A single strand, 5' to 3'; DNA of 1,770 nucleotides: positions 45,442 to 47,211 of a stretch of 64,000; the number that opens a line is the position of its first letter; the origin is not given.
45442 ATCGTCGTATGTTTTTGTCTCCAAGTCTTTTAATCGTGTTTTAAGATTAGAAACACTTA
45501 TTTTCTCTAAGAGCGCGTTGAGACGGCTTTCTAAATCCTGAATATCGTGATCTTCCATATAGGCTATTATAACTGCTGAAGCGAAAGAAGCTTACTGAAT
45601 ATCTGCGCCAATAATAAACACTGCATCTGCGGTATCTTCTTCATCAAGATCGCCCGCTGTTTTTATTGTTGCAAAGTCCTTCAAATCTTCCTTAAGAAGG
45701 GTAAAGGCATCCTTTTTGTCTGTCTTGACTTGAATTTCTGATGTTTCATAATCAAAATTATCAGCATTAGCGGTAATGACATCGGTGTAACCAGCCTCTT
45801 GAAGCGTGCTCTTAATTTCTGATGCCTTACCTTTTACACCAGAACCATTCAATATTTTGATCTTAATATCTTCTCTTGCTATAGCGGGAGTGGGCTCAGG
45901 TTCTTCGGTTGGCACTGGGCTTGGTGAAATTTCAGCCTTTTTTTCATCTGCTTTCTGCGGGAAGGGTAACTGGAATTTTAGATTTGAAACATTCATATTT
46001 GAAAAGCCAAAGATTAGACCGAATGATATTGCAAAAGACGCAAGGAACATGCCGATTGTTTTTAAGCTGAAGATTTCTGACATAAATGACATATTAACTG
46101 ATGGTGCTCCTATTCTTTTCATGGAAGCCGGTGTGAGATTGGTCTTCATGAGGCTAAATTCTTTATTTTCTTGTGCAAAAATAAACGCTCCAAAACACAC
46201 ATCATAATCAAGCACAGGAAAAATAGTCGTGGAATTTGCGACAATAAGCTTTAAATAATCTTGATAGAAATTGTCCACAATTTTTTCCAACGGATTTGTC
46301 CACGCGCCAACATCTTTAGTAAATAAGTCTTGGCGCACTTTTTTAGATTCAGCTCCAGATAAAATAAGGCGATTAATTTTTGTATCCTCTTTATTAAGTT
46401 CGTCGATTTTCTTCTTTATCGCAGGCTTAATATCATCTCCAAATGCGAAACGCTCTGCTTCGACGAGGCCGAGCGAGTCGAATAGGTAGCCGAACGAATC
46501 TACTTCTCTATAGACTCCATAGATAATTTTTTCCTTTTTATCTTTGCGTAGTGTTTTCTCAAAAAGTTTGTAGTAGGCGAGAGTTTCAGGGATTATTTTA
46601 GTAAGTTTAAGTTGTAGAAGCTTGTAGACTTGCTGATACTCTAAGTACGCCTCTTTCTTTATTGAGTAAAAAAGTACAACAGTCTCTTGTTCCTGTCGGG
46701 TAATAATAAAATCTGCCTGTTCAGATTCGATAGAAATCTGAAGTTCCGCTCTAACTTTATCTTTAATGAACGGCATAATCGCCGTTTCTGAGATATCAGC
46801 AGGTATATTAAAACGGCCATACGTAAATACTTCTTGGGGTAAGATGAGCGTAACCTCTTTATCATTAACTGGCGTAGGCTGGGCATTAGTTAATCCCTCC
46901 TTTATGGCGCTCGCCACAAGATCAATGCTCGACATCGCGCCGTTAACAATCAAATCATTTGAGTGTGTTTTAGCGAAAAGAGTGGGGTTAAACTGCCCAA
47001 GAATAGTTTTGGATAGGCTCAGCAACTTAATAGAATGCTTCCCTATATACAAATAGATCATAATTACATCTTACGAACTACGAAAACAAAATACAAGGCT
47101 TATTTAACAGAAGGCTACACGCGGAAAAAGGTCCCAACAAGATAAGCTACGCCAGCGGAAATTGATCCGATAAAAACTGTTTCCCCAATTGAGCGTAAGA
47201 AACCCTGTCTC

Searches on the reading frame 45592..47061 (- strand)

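Call 20: search_protein_families(library=pfam, proteins=[window:45592-47061:-], max_evalue=0.001)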
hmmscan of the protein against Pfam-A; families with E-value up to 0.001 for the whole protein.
window:45592-47061:- (489 aa): 1 family
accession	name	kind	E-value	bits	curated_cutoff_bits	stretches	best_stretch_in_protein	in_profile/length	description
PF13399.11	LytR_C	-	2e-09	38.7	22.2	1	398-487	1-85/86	LytR cell envelope-related transcriptional attenuator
